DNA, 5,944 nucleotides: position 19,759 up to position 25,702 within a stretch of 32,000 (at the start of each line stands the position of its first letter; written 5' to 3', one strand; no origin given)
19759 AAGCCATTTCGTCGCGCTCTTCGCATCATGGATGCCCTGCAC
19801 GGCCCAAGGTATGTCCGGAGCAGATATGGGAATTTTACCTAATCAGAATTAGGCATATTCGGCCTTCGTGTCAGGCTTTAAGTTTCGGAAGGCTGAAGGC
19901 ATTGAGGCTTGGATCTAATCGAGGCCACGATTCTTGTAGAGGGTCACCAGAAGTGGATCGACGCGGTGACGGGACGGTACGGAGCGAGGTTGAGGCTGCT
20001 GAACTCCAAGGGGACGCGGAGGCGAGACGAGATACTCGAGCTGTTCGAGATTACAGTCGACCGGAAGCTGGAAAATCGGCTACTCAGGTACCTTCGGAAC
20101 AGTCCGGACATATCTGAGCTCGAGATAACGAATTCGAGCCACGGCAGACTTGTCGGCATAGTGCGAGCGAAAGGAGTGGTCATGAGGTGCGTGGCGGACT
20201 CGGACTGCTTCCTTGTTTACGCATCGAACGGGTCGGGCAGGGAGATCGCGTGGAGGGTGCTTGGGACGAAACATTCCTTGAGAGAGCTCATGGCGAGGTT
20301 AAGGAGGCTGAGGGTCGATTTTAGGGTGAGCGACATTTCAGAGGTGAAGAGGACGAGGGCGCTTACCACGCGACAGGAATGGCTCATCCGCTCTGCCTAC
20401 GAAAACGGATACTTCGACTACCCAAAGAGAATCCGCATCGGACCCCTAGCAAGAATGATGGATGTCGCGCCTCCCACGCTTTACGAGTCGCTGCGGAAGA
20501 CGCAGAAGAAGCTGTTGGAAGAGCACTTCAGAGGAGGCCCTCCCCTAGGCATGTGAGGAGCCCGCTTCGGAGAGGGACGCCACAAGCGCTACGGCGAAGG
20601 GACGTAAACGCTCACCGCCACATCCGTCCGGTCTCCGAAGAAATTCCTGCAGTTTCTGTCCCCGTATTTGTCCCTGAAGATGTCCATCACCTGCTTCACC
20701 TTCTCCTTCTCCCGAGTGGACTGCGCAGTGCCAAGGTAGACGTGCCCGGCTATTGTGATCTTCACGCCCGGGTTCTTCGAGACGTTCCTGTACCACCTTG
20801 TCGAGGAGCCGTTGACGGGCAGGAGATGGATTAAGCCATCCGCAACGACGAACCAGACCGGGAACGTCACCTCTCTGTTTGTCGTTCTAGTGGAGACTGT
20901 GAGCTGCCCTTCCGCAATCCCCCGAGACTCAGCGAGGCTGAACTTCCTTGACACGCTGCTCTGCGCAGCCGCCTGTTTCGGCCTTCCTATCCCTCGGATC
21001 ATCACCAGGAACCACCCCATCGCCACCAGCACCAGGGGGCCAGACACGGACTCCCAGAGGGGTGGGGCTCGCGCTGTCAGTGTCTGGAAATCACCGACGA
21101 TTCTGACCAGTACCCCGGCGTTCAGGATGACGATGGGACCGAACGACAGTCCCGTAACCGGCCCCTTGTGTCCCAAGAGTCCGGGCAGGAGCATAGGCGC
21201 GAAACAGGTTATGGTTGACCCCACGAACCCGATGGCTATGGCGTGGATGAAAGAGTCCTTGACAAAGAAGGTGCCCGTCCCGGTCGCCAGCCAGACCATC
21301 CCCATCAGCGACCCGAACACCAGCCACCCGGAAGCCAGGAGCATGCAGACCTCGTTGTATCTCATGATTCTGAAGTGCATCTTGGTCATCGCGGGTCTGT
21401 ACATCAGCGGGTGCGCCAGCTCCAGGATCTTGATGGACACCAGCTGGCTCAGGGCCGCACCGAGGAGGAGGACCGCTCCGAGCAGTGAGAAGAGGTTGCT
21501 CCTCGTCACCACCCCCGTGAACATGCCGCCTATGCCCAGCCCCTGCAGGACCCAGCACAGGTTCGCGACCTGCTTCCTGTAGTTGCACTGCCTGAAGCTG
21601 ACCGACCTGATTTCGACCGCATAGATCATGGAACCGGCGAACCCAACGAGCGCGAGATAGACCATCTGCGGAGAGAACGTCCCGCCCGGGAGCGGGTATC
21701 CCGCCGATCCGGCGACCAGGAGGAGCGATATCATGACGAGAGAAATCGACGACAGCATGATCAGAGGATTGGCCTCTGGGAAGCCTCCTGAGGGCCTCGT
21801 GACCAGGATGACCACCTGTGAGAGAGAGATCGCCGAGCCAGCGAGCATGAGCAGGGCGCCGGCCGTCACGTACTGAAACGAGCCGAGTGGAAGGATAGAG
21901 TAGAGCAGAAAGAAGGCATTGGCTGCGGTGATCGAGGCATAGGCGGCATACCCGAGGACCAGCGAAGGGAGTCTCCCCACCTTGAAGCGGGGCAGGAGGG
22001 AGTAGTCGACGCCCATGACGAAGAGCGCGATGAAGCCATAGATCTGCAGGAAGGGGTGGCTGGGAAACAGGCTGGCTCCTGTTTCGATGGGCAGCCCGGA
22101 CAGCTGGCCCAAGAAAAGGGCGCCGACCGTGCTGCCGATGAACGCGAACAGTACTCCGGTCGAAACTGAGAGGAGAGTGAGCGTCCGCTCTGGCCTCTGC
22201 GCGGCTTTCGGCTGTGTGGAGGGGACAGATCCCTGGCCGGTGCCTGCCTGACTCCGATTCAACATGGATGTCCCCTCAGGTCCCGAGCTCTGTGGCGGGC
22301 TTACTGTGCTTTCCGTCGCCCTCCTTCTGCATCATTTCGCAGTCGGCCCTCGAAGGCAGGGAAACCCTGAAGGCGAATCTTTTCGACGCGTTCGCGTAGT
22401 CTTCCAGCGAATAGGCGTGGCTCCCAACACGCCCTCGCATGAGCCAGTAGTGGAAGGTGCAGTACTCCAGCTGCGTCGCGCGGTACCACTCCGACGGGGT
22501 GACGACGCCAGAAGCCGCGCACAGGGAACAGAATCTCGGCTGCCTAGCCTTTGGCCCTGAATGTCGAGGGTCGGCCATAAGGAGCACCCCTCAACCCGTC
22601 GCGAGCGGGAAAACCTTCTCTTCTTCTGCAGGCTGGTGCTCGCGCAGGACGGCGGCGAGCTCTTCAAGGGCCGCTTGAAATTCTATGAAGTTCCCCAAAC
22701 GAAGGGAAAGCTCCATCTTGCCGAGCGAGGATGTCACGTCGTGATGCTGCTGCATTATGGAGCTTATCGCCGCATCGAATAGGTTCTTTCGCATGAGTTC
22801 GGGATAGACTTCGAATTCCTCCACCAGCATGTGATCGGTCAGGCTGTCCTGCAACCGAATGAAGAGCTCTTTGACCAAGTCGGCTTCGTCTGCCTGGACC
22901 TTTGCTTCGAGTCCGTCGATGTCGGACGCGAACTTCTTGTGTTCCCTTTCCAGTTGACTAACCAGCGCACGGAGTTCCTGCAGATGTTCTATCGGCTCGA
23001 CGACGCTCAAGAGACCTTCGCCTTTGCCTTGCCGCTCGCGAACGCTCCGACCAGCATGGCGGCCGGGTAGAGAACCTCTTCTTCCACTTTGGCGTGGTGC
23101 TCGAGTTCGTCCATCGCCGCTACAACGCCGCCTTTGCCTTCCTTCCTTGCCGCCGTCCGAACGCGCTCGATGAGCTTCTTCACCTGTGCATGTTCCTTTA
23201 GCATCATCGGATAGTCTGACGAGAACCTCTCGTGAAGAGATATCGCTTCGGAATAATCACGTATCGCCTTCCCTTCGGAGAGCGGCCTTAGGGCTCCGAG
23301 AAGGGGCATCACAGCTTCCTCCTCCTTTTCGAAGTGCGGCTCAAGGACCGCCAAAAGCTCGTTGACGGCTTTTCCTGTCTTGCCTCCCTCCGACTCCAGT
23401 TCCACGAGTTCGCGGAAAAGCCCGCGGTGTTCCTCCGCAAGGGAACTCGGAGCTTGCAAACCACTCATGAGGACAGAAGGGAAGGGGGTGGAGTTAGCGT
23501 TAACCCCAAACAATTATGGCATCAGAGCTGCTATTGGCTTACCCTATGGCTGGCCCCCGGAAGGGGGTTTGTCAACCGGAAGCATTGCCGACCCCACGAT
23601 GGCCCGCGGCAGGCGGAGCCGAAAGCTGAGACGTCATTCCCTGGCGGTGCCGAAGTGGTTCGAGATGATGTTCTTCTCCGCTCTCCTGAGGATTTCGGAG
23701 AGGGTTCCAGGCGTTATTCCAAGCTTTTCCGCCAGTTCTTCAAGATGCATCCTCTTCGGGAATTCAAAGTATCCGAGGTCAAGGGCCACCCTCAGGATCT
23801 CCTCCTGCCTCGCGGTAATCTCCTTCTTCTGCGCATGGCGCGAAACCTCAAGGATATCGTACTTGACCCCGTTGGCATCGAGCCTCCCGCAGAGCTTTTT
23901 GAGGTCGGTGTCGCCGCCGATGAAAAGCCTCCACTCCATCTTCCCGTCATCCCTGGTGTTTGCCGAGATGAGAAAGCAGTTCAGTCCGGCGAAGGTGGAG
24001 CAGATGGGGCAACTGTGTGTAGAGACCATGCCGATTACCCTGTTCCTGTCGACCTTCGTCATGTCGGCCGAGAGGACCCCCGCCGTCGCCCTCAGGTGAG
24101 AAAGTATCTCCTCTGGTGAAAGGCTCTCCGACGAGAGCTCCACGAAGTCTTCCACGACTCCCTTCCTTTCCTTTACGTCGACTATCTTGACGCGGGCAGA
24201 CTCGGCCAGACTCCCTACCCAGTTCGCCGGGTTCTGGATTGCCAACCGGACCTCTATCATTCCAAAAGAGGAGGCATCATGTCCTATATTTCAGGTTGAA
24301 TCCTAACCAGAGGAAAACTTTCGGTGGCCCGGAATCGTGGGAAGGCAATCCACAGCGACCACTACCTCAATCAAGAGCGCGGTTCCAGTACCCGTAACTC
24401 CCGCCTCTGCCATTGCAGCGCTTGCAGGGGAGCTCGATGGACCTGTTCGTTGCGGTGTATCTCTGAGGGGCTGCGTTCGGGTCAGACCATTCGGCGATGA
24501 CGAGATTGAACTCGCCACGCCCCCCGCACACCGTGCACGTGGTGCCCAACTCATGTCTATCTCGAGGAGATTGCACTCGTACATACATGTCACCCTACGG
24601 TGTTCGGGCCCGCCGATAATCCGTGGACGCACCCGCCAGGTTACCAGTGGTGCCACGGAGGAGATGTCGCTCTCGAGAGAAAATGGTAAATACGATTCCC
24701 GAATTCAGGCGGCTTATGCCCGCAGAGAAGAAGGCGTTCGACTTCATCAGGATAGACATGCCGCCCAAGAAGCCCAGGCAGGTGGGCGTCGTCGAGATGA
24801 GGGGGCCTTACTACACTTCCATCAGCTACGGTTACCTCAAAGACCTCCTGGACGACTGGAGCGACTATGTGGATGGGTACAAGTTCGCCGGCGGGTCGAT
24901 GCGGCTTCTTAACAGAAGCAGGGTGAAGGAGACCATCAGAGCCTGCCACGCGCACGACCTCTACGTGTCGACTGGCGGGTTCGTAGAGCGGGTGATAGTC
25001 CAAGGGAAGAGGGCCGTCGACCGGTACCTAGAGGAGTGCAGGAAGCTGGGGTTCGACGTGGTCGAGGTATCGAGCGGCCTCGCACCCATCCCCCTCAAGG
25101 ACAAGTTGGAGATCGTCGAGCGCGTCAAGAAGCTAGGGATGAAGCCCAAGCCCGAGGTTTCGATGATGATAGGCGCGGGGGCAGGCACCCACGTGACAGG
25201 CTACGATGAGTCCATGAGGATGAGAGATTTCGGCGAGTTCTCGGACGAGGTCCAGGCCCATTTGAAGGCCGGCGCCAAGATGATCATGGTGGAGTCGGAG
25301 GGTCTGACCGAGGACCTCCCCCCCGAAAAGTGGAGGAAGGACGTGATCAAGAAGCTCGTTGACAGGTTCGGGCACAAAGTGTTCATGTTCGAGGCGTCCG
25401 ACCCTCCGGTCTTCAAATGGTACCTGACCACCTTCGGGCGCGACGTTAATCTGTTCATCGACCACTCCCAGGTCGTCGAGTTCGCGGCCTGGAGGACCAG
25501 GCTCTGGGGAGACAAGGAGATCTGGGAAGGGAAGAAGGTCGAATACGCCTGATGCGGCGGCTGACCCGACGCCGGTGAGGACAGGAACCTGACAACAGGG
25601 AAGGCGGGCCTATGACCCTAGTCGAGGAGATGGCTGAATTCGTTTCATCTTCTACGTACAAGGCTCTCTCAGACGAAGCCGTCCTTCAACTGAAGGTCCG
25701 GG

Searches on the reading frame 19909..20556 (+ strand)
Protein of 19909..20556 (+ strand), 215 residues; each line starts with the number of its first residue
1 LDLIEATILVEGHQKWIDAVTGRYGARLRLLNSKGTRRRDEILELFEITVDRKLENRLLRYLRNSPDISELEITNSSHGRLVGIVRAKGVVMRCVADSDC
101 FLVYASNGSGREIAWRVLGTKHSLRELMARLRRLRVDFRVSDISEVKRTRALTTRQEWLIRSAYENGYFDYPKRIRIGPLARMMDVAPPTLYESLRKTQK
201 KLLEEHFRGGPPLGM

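Call 11: search_protein_families(library=pfam, proteins=[window:19909-20556:+], max_evalue=0.01)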
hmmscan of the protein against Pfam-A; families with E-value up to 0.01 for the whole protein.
window:19909-20556:+ (215 aa): 1 family
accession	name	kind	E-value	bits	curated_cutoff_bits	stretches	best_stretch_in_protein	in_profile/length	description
PF04967.18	HTH_10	-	1.3e-16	60.6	23.1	1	152-204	1-53/53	HTH DNA binding domain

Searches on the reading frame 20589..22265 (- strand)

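Call 10: search_protein_families(library=pfam, proteins=[window:20589-22265:-], max_evalue=0.01)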
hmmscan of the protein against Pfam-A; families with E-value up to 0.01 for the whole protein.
window:20589-22265:- (558 aa): 2 families
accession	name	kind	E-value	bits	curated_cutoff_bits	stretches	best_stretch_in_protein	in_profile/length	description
PF10012.15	DUF2255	-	2.1e-07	31.6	29.8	1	455-537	11-95/115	Uncharacterized protein conserved in bacteria (DUF2255)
PF04075.20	F420H2_quin_red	-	1.8e-05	25.3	22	1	455-546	28-121/130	F420H(2)-dependent quinone reductase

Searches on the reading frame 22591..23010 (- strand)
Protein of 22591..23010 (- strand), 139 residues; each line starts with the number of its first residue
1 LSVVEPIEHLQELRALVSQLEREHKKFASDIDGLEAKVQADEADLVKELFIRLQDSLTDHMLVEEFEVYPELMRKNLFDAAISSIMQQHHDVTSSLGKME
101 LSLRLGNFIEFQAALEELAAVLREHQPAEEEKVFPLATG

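Call 11: search_protein_families(library=pfam, proteins=[window:22591-23010:-], max_evalue=0.01)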
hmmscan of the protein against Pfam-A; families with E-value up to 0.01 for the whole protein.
window:22591-23010:- (139 aa): 1 family
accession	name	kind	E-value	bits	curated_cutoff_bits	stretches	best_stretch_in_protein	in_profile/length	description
PF01814.28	Hemerythrin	-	6.6e-14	52.9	25.3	1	17-137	3-127/127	Hemerythrin HHE cation binding domain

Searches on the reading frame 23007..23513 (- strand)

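Call 11: search_protein_families(library=pfam, proteins=[window:23007-23513:-], max_evalue=0.01)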
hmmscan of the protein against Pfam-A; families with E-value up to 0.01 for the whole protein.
window:23007-23513:- (168 aa): 1 family
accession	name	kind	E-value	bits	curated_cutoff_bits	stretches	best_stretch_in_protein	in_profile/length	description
PF01814.28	Hemerythrin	-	8e-15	55.9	25.3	2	25-152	6-127/127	Hemerythrin HHE cation binding domain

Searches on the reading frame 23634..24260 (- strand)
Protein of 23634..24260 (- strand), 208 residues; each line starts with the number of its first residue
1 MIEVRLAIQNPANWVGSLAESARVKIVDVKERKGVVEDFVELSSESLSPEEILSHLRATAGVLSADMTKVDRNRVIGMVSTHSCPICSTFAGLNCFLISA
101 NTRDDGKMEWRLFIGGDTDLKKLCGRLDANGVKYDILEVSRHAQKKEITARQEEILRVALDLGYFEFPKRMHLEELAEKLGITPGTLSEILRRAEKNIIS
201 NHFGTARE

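Call 11: search_protein_families(library=pfam, proteins=[window:23634-24260:-], max_evalue=0.01)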
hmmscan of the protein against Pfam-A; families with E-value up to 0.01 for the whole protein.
window:23634-24260:- (208 aa): 3 families
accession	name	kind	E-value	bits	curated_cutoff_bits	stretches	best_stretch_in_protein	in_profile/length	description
PF04967.18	HTH_10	-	2.5e-20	72.5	23.1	1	148-199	1-52/53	HTH DNA binding domain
PF13412.12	HTH_24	-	0.00026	20.9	21.9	1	171-196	18-43/48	Winged helix-turn-helix DNA-binding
PF01381.28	HTH_3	-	0.0015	19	23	1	171-192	10-31/55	Helix-turn-helix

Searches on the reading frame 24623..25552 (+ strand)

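Call 11: search_protein_families(library=pfam, proteins=[window:24623-25552:+], max_evalue=0.01)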
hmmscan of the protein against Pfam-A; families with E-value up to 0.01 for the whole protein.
window:24623-25552:+ (309 aa): 1 family
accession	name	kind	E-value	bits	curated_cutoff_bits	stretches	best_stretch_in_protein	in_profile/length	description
PF02679.21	ComA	-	5.2e-66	223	25.2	1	48-297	4-243/243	(2R)-phospho-3-sulfolactate synthase (ComA)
